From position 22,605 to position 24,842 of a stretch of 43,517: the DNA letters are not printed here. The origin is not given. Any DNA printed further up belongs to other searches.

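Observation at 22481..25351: Anaerobic haem-degradation (ChuW/X/Y-type) locus with ChuW and HutX fused and an unexplained DUF2249 first gene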

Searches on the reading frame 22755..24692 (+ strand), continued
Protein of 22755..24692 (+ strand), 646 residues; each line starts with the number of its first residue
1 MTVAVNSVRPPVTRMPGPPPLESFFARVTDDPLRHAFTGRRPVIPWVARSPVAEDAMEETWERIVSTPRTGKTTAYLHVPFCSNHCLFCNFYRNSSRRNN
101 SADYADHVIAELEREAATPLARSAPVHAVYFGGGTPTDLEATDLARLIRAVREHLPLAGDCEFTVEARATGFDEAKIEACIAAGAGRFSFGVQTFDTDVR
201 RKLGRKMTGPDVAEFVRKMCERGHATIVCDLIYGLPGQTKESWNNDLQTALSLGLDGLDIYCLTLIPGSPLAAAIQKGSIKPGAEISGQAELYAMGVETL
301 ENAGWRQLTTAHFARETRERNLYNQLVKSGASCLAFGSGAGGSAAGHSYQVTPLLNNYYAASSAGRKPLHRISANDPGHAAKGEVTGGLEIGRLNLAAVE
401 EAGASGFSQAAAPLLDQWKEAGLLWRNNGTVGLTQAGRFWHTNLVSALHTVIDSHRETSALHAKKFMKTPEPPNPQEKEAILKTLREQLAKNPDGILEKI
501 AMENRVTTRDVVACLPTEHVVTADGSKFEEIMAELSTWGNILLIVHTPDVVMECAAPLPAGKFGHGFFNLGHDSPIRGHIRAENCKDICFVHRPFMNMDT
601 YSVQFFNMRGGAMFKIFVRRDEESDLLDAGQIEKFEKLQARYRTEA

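Call 17: search_protein_families(library=pfam, proteins=[L024:6843-7175:+, L024:7055-7468:+, L024:7468-7839:+, L024:5247-6017:+, L024:10901-13324:+, L024:3007-4671:+, L001:6004-7251:+, L001:1535-4537:+, L001:11580-13805:-, L001:10738-11580:-], max_evalue=0.001)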
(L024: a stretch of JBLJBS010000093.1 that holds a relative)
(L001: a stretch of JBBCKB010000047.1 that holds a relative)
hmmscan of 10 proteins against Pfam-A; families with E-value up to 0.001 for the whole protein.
L024:6843-7175:+ (111 aa): 1 family
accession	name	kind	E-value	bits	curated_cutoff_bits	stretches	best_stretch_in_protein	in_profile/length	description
PF01883.24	FeS_assembly_P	-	1.5e-17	64.1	23.5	1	11-82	2-73/73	Iron-sulfur cluster assembly protein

L024:7055-7468:+ (138 aa): 0 families

L024:7468-7839:+ (124 aa): 0 families

L024:5247-6017:+ (257 aa): 0 families

L024:10901-13324:+ (808 aa): 3 families
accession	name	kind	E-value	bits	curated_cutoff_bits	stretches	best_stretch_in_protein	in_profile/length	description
PF00593.30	TonB_dep_Rec_b-barrel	-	1.2e-44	154.4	27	1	329-781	32-436/436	TonB dependent receptor-like, beta-barrel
PF07715.20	Plug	-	2.9e-28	98.9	23.9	1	141-245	2-107/107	TonB-dependent Receptor Plug Domain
PF14905.12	OMP_b-brl_3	-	6.7e-12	45.6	27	1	423-787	46-379/408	Outer membrane protein beta-barrel family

L024:3007-4671:+ (555 aa): 1 family
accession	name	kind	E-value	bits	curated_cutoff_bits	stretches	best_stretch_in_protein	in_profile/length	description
PF00115.25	COX1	-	9.6e-162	539.2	34.8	1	51-501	1-436/436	Cytochrome C and Quinol oxidase polypeptide I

L001:6004-7251:+ (416 aa): 1 family
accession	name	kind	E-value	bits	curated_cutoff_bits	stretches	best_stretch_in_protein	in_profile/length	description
PF00246.29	Peptidase_M14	-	2.5e-18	67.1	21.6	1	156-308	18-186/286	Zinc carboxypeptidase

L001:1535-4537:+ (1001 aa): 1 family
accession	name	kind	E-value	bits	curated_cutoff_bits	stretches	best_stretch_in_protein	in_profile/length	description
PF06452.16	CBM9_1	-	1.1e-07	32.4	23.4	1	40-228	1-178/185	Carbohydrate family 9 binding domain-like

L001:11580-13805:- (741 aa): 0 families

L001:10738-11580:- (280 aa): 2 families
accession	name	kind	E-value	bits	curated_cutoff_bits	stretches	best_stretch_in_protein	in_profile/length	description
PF00027.35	cNMP_binding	-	2.6e-21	75.8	27.5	1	79-165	2-88/89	Cyclic nucleotide-binding domain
PF13545.12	HTH_Crp_2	-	7.1e-13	48.8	27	1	199-270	2-70/70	Crp-like helix-turn-helix domain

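Call 27: find_encoding_contigs(protein=P0004, flank=6000, max_places=2)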
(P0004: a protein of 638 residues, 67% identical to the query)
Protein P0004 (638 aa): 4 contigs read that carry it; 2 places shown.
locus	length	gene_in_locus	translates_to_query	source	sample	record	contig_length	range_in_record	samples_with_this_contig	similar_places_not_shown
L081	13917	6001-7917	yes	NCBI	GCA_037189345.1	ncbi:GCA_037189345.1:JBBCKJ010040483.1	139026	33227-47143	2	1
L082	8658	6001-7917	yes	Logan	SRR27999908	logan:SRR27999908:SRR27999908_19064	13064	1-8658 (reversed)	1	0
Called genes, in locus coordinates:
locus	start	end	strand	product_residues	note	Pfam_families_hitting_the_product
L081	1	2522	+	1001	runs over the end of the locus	PF06452:CBM9_1 (weak)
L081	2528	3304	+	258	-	-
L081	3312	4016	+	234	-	-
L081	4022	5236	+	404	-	PF00246:Peptidase_M14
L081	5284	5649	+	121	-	PF01814:Hemerythrin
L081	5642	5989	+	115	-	PF10006:DUF2249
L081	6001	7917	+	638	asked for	PF04055:Radical_SAM, PF05171:HemS (weak), PF06228:ChuX_HutX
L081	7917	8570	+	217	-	PF13460:NAD_binding_10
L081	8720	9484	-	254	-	PF00027:cNMP_binding, PF13545:HTH_Crp_2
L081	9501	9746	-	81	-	PF10006:DUF2249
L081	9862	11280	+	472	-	PF03062:MBOAT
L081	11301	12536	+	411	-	-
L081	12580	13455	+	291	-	PF11604:CusF_Ec, PF02630:SCO1-SenC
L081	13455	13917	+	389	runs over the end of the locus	PF05940:NnrS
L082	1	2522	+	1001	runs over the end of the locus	PF06452:CBM9_1 (weak)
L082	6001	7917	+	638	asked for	PF04055:Radical_SAM, PF05171:HemS (weak), PF06228:ChuX_HutX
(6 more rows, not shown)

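Call 28: find_encoding_contigs(protein=P0005, flank=6000, max_places=2)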
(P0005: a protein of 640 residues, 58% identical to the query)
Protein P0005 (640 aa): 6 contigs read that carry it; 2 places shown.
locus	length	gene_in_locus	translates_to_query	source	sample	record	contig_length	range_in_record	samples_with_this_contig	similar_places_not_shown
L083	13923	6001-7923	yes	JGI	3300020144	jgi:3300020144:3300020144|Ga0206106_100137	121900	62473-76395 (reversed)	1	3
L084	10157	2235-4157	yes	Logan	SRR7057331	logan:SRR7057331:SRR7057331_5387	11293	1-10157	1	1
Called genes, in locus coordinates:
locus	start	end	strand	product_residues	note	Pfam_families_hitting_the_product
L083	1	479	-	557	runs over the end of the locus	PF17758:Prot_ATP_ID_OB_N, PF16450:Prot_ATP_ID_OB_C, PF00004:AAA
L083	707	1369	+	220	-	PF14014:DUF4230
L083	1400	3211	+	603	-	PF01807:Zn_ribbon_DnaG, PF08275:DNAG_N, PF01751:Toprim, PF13362:Toprim_3, PF13662:Toprim_4, PF13155:Toprim_2, PF10410:DnaB_bind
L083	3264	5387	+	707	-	PF03979:Sigma70_r1_1, PF00140:Sigma70_r1_2, PF04542:Sigma70_r2, PF04539:Sigma70_r3, PF04545:Sigma70_r4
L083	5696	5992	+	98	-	PF10006:DUF2249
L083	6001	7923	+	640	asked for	PF04055:Radical_SAM, PF06228:ChuX_HutX, PF05171:HemS (weak)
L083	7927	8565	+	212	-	PF05368:NmrA (weak), PF13460:NAD_binding_10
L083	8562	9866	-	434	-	PF00890:FAD_binding_2 (faint), PF01494:FAD_binding_3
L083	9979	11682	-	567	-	PF00480:ROK (weak), PF22645:GKRP_SIS_N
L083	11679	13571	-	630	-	PF00728:Glyco_hydro_20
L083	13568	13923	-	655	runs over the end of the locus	-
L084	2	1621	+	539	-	?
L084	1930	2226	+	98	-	PF10006:DUF2249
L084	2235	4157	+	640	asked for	PF04055:Radical_SAM, PF06228:ChuX_HutX, PF05171:HemS (weak)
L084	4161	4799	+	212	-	PF05368:NmrA (weak), PF13460:NAD_binding_10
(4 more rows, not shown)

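Call 29: find_encoding_contigs(protein=P0007, flank=6000, max_places=2)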
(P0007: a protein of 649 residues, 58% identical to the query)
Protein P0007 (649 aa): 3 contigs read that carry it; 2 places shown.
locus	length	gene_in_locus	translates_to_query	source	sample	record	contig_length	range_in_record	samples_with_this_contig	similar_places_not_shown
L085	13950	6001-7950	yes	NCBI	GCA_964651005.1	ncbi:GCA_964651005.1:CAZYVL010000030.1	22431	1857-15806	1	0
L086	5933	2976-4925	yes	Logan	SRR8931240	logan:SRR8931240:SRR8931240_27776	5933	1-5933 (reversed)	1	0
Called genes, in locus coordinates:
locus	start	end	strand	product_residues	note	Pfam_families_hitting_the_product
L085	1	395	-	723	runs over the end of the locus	PF12437:GSIII_N, PF00120:Gln-synt_C, PF18318:Gln-synt_C-ter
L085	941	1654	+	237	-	PF01697:Glyco_transf_92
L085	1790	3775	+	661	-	PF00456:Transketolase_N, PF13292:DXP_synthase_N, PF02779:Transket_pyr, PF02780:Transketolase_C, PF22613:Transketolase_C_1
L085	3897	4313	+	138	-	PF01814:Hemerythrin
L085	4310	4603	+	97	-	PF10006:DUF2249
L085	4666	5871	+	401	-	PF04055:Radical_SAM, PF13186:SPASM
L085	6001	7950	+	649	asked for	PF04055:Radical_SAM, PF06228:ChuX_HutX, PF05171:HemS (weak)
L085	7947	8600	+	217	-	PF05368:NmrA (weak), PF13460:NAD_binding_10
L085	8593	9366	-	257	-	PF00027:cNMP_binding, PF13545:HTH_Crp_2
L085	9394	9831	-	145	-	PF10006:DUF2249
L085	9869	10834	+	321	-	PF11604:CusF_Ec, PF02630:SCO1-SenC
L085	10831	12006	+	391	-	PF05940:NnrS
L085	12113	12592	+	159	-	PF00127:Copper-bind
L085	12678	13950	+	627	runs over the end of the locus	PF18764:nos_propeller, PF13473:Cupredoxin_1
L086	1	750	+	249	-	?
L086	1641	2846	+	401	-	PF04055:Radical_SAM, PF13186:SPASM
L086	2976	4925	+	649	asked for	PF04055:Radical_SAM, PF06228:ChuX_HutX, PF05171:HemS (weak)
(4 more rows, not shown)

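Call 31: find_encoding_contigs(protein=P0014, flank=6000, max_places=1)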
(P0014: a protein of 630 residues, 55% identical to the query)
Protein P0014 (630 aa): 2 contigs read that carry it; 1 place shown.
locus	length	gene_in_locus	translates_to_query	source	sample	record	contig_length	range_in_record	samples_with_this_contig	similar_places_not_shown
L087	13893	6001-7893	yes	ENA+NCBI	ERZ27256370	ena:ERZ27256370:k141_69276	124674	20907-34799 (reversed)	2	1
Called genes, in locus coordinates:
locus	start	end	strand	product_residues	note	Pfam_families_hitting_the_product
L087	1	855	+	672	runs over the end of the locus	PF03477:ATP-cone, PF13597:NRDD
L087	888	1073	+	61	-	PF13597:NRDD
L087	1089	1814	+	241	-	PF13353:Fer4_12 (weak), PF04055:Radical_SAM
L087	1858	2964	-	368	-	PF07690:MFS_1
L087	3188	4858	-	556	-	PF01266:DAO (faint), PF03486:HI0933_like (faint), PF07992:Pyr_redox_2, PF13450:NAD_binding_8 (faint), PF13738:Pyr_redox_3 (faint), PF00070:Pyr_redox, PF02852:Pyr_redox_dim, PF00581:Rhodanese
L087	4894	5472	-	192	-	PF00581:Rhodanese, PF11127:YgaP-like_TM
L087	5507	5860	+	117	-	PF01022:HTH_5, PF12802:MarR_2 (weak), PF12840:HTH_20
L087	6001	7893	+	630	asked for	PF04055:Radical_SAM, PF05171:HemS, PF06228:ChuX_HutX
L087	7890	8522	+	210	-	PF05368:NmrA (weak), PF13460:NAD_binding_10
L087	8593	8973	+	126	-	PF01814:Hemerythrin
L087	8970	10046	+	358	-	PF01208:URO-D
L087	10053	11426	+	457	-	PF04055:Radical_SAM, PF06969:HemN_C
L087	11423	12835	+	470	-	PF01266:DAO (weak), PF01593:Amino_oxidase, PF13450:NAD_binding_8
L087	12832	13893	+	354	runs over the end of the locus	PF00762:Ferrochelatase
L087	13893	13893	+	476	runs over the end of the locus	PF03060:NMO (weak)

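Call 32: find_encoding_contigs(protein=P0016, flank=6000, max_places=1)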
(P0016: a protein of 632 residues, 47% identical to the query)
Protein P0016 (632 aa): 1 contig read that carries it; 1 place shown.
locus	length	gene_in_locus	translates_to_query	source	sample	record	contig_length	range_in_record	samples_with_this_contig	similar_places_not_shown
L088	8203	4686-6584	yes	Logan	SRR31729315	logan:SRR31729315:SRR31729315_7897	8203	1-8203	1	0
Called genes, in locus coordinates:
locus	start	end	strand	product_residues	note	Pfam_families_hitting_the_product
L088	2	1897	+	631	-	?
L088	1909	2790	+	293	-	PF01497:Peripla_BP_2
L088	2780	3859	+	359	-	PF01032:FecCD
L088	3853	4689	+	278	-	PF02463:SMC_N (faint), PF00005:ABC_tran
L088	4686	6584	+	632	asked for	PF04055:Radical_SAM, PF06228:ChuX_HutX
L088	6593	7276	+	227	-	PF13460:NAD_binding_10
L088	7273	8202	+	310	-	?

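Call 33: find_encoding_contigs(protein=P0019, flank=6000, max_places=1)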
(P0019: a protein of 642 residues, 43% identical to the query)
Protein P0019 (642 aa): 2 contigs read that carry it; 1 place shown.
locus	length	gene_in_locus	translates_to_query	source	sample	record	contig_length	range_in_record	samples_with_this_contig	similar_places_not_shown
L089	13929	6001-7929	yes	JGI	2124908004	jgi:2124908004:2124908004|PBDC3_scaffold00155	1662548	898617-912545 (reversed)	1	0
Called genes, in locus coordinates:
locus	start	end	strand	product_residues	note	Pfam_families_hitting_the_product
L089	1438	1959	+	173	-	-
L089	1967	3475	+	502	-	PF03781:FGE-sulfatase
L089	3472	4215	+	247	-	PF13441:Gly-zipper_YMGG (faint)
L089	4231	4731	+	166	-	-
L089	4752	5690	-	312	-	PF00089:Trypsin, PF13365:Trypsin_2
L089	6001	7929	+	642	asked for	PF04055:Radical_SAM, PF06228:ChuX_HutX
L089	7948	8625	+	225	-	PF13460:NAD_binding_10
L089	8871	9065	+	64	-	PF04964:Flp_Fap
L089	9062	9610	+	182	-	PF01478:Peptidase_A24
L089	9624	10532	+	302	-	PF08666:SAF (weak), PF16976:RcpC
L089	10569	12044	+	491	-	PF13629:T2SS-T3SS_pil_N, PF00263:Secretin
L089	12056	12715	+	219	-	PF09476:Pilus_CpaD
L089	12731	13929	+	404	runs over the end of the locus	-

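Call 36: search_solved_structures(query=window:22755-24692:+, max_evalue=0.001, show_alignments=0)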
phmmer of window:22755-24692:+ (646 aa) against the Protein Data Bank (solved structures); distinct sequences matched with E-value up to 0.001: 8.
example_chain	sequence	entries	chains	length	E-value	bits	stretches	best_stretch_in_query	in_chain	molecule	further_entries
2hqv_A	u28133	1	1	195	4.1e-40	141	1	488-643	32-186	AGR_C_4470p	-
2ph0_A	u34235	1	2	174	2.3e-39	138.5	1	483-642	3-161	Uncharacterized protein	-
2ovi_A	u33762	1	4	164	4.3e-35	124.4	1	484-643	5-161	Hypothetical protein chuX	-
6u9j_A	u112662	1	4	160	6.2e-35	123.9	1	485-641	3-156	Heme utilization carrier protein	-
1olt_A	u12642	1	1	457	3.2e-26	95.1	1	53-319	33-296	OXYGEN-INDEPENDENT COPROPORPHYRINOGEN III OXIDASE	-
5exv_A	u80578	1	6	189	2.8e-25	92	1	480-643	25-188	Hemin-degrading HemS.ChuX domain protein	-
9p2u_A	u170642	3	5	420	1.6e-23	86.1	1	73-340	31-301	Radical S-adenosylmethionine methyltransferase NocN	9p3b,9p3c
6fd2_B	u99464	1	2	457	0.00082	21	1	144-281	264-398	Putative apramycin biosynthetic oxidoreductase 4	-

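Call 42: find_encoding_contigs(protein=P0002, flank=6000, max_places=1)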
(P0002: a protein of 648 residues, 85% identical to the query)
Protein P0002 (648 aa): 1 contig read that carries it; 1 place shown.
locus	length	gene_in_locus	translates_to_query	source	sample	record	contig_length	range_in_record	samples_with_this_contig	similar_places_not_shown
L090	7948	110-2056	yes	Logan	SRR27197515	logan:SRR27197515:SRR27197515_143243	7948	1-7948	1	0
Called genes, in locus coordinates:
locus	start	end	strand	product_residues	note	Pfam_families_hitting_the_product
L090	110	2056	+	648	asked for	PF04055:Radical_SAM, PF05171:HemS (weak), PF06228:ChuX_HutX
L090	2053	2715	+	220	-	PF05368:NmrA (weak), PF13460:NAD_binding_10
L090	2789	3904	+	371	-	PF07995:GSDH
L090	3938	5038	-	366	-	PF05222:AlaDh_PNT_N, PF01262:AlaDh_PNT_C, PF00070:Pyr_redox (faint)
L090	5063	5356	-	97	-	PF12441:CopG_antitoxin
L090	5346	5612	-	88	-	PF04365:BrnT_toxin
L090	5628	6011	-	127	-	PF00903:Glyoxalase, PF13669:Glyoxalase_4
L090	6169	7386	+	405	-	PF16980:CitMHS_2, PF03600:CitMHS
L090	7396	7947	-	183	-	?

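Call 43: find_encoding_contigs(protein=P0003, flank=6000, max_places=1)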
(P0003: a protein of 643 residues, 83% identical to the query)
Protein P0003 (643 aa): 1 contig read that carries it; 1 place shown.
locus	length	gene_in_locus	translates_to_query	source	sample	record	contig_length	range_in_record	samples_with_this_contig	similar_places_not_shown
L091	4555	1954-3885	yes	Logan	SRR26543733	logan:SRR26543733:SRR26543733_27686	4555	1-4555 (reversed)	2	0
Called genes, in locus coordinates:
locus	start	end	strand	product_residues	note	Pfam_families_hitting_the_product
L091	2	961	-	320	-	?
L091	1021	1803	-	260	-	PF00657:Lipase_GDSL, PF13472:Lipase_GDSL_2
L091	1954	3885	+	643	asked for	PF04055:Radical_SAM, PF06228:ChuX_HutX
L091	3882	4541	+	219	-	PF05368:NmrA, PF13460:NAD_binding_10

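Call 69: find_encoding_contigs(protein=P0011, flank=6000, max_places=2)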
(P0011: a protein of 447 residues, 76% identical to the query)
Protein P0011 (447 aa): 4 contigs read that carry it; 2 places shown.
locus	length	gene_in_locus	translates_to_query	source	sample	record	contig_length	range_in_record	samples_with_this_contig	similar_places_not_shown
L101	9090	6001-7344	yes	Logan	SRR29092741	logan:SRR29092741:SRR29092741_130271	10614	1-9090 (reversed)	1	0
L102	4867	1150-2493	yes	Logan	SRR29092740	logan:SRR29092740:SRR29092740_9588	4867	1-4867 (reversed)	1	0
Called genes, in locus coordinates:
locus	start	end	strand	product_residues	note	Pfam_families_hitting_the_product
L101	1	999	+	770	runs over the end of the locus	PF04909:Amidohydro_2, PF00202:Aminotran_3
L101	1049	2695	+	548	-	PF01578:Cytochrom_C_asm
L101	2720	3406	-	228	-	PF03734:YkuD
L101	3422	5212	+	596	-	PF22544:HYDIN_VesB_CFA65-like_Ig (faint)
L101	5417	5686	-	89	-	-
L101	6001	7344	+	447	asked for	PF04055:Radical_SAM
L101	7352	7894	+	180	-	PF06228:ChuX_HutX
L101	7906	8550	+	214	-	PF05368:NmrA (weak), PF13460:NAD_binding_10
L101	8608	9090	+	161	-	?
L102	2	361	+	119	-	?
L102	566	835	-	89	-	-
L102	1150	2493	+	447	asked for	PF04055:Radical_SAM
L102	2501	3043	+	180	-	PF06228:ChuX_HutX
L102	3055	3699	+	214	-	PF05368:NmrA (weak), PF13460:NAD_binding_10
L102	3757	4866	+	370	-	?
